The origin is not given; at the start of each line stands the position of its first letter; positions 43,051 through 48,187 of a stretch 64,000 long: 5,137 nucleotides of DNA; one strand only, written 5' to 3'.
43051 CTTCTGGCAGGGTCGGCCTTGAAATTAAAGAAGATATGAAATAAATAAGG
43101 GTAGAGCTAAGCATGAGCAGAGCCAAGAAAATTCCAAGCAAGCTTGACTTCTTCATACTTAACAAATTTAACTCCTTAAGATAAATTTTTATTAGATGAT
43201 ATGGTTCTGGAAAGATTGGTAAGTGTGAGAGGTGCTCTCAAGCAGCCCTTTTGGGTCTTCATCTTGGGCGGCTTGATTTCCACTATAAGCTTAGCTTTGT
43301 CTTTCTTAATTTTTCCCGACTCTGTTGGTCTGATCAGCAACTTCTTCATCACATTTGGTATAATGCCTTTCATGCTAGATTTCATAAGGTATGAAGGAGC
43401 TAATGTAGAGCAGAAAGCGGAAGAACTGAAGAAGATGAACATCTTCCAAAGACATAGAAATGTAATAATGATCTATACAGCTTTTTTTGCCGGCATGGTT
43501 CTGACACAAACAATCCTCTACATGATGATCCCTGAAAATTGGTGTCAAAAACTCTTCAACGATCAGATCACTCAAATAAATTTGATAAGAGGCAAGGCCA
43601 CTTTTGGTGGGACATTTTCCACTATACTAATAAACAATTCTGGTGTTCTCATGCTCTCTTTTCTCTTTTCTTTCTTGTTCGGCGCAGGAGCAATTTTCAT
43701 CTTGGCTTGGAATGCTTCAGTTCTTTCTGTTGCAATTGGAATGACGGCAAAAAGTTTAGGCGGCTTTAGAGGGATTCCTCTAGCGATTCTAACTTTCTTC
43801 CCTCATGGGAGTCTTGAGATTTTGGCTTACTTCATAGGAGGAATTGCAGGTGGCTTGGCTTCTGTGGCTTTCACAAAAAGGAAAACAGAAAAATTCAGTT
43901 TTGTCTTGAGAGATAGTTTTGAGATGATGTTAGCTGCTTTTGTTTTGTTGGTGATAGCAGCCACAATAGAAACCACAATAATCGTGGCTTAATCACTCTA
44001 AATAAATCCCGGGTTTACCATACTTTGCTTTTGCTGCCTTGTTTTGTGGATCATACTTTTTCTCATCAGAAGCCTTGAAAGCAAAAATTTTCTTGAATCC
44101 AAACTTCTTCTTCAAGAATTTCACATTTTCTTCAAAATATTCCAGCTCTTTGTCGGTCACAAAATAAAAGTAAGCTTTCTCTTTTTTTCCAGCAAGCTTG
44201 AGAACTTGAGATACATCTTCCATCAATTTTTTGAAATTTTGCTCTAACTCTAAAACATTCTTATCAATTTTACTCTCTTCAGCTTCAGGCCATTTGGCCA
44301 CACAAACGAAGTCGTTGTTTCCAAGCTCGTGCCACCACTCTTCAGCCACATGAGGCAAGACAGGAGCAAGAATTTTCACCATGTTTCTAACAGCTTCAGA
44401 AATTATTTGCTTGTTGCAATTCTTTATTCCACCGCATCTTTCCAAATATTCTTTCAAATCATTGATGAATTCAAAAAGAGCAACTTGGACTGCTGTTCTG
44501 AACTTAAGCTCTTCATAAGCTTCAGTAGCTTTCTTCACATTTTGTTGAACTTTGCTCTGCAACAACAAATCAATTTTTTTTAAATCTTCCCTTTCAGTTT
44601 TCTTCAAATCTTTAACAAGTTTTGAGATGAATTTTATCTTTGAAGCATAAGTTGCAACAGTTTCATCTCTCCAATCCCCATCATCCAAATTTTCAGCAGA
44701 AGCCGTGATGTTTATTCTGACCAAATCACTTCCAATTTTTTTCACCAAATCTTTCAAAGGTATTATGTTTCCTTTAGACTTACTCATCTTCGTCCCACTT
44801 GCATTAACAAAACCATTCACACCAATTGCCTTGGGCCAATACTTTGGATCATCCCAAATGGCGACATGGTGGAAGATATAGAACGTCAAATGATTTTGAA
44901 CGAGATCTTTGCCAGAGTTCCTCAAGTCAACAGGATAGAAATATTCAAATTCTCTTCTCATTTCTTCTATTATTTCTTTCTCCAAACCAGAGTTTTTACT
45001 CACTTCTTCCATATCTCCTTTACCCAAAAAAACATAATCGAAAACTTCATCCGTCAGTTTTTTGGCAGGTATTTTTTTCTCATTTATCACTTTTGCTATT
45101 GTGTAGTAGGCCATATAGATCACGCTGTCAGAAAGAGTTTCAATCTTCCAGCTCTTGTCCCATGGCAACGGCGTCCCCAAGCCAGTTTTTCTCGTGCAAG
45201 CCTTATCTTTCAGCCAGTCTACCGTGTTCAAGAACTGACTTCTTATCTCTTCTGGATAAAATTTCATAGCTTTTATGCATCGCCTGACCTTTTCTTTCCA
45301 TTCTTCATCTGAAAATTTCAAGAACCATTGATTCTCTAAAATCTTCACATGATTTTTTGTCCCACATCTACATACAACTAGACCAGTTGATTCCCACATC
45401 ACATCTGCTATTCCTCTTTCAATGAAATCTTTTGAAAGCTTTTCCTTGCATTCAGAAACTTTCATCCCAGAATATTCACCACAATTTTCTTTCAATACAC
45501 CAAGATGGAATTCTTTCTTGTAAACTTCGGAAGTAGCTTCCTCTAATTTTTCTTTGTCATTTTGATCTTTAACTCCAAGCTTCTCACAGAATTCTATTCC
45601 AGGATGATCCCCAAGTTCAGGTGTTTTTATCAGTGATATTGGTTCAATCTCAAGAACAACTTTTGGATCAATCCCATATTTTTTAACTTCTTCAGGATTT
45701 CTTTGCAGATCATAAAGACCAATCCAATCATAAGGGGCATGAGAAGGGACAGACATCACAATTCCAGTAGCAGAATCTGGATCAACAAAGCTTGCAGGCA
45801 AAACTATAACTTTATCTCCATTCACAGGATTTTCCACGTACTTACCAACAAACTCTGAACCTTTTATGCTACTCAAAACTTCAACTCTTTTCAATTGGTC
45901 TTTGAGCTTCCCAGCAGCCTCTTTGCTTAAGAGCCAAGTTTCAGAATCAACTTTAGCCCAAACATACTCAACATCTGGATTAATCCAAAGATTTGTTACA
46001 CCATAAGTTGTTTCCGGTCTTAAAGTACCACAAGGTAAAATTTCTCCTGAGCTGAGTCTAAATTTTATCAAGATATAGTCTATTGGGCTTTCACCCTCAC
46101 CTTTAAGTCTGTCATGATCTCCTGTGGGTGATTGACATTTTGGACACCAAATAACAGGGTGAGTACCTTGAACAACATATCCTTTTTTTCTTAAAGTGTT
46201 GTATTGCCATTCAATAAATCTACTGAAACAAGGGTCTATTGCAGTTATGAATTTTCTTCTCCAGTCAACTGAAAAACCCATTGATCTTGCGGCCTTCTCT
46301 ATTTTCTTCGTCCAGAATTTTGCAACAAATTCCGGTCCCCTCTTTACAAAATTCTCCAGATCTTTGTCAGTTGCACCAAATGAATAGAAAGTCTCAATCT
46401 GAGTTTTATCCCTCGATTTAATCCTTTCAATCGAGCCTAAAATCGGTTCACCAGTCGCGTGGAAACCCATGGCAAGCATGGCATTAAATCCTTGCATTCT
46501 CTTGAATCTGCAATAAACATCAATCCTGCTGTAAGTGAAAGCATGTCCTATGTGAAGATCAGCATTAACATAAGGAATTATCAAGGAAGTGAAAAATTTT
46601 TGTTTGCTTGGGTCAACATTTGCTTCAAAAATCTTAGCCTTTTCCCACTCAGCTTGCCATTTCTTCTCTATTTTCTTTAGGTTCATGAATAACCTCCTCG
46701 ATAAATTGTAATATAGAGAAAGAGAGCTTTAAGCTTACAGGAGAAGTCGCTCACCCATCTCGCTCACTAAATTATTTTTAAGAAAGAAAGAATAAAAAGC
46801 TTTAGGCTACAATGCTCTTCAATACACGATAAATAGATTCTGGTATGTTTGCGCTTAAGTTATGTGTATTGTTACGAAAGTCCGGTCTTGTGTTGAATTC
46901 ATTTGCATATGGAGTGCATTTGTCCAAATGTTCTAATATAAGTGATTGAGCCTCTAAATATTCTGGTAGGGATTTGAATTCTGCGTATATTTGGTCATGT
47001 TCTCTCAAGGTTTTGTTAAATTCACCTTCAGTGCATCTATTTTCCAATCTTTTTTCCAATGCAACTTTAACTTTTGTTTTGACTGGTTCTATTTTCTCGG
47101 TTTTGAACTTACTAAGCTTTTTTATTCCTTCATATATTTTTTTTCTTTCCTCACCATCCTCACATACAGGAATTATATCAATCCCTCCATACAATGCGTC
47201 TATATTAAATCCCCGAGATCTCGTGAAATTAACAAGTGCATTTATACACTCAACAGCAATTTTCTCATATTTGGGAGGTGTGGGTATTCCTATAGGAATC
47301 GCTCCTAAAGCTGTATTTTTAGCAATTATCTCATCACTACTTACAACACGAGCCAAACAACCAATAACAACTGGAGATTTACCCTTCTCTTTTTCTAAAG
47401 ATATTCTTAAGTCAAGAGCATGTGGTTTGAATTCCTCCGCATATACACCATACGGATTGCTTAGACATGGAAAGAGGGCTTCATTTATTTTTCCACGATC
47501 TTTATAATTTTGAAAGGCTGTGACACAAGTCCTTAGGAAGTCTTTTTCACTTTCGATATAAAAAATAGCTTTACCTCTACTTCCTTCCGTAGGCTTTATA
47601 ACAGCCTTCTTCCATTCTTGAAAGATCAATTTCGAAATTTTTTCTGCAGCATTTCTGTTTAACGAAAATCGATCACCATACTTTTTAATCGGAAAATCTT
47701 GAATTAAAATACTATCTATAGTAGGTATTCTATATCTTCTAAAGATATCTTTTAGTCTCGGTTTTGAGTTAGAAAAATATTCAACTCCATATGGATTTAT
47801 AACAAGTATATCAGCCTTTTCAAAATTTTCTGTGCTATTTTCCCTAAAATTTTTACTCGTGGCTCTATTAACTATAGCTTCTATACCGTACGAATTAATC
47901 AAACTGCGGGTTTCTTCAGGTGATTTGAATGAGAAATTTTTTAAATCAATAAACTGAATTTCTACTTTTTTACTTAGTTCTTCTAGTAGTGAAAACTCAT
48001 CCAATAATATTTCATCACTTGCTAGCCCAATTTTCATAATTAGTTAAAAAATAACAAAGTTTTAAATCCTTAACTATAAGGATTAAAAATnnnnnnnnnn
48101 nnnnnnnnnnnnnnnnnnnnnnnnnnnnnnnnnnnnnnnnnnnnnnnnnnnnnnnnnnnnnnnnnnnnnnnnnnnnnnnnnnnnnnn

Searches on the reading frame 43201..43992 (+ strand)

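Call 25: search_protein_families(library=pfam, proteins=[window:43201-43992:+], max_evalue=0.001)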
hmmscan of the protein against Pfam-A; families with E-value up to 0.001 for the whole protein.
window:43201-43992:+ (263 aa): 1 family
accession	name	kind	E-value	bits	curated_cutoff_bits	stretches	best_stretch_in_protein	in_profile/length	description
PF01944.22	SpoIIM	-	4.6e-17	62.9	26.9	1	94-260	8-161/163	Stage II sporulation protein M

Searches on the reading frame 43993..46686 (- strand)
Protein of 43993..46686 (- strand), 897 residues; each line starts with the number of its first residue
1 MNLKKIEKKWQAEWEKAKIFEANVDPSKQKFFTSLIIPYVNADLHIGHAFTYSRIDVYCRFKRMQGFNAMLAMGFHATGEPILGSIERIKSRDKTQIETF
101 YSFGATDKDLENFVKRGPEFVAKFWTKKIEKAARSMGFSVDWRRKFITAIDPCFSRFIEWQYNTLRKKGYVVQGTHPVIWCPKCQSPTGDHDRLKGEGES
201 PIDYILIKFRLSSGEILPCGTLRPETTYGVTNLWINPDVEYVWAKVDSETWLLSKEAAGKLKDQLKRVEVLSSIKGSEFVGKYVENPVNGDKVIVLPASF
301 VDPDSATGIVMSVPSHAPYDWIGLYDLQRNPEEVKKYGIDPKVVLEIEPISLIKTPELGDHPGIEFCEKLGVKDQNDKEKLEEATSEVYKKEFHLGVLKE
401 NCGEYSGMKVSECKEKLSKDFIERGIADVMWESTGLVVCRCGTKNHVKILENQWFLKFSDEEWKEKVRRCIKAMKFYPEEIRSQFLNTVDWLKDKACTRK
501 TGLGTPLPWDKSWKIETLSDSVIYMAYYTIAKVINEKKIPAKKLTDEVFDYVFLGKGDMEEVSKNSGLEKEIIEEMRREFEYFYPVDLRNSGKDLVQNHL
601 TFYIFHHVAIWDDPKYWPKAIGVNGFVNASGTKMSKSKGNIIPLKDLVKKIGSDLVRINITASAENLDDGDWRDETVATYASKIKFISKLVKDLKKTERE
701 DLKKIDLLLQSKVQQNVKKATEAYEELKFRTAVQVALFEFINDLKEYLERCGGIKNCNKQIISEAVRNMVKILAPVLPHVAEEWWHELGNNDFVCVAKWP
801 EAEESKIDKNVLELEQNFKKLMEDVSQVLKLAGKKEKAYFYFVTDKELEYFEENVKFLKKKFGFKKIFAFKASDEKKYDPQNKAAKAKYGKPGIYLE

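Call 34: search_protein_families(library=pfam, proteins=[window:43993-46686:-], max_evalue=0.0001)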
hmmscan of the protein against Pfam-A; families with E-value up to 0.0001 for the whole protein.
window:43993-46686:- (897 aa): 5 families
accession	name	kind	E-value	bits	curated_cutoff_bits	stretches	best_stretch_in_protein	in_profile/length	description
PF00133.28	tRNA-synt_1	-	3.1e-41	141.9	22.7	1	10-669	2-410/414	tRNA synthetases class I (I, L, M and V)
PF08264.19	Anticodon_1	-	4.9e-24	85.3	25.1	1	710-834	5-141/148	Anticodon-binding domain of tRNA ligase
PF09334.17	tRNA-synt_1g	-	1.4e-20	73.9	20.1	2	592-678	289-372/391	tRNA synthetases class I (M)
PF13603.12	tRNA-synt_1_2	-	1.3e-08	35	25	1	207-321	12-126/185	Leucyl-tRNA synthetase, editing domain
PF01406.26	tRNA-synt_1e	-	3.3e-07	30.4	27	1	585-661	207-281/301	tRNA synthetases class I (C) catalytic domain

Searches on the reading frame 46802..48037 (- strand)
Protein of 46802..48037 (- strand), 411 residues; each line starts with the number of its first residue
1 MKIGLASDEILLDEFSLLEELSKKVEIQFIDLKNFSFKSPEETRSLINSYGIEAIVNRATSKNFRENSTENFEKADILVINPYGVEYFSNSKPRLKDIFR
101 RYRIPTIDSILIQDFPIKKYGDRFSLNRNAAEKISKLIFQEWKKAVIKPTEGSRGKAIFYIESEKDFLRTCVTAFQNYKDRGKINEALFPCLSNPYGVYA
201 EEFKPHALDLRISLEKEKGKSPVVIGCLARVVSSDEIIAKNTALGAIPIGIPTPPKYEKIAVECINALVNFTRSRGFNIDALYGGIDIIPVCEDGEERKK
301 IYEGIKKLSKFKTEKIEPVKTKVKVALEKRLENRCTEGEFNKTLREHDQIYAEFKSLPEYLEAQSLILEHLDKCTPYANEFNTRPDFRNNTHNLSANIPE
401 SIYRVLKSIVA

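Call 34: search_protein_families(library=pfam, proteins=[window:46802-48037:-], max_evalue=0.0001)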
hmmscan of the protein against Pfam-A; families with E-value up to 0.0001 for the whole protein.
window:46802-48037:- (411 aa): 1 family
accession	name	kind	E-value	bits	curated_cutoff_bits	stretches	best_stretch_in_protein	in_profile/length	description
PF14398.11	ATPgrasp_YheCD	-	2.2e-07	30.9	26.8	1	138-241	44-156/255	YheC/D like ATP-grasp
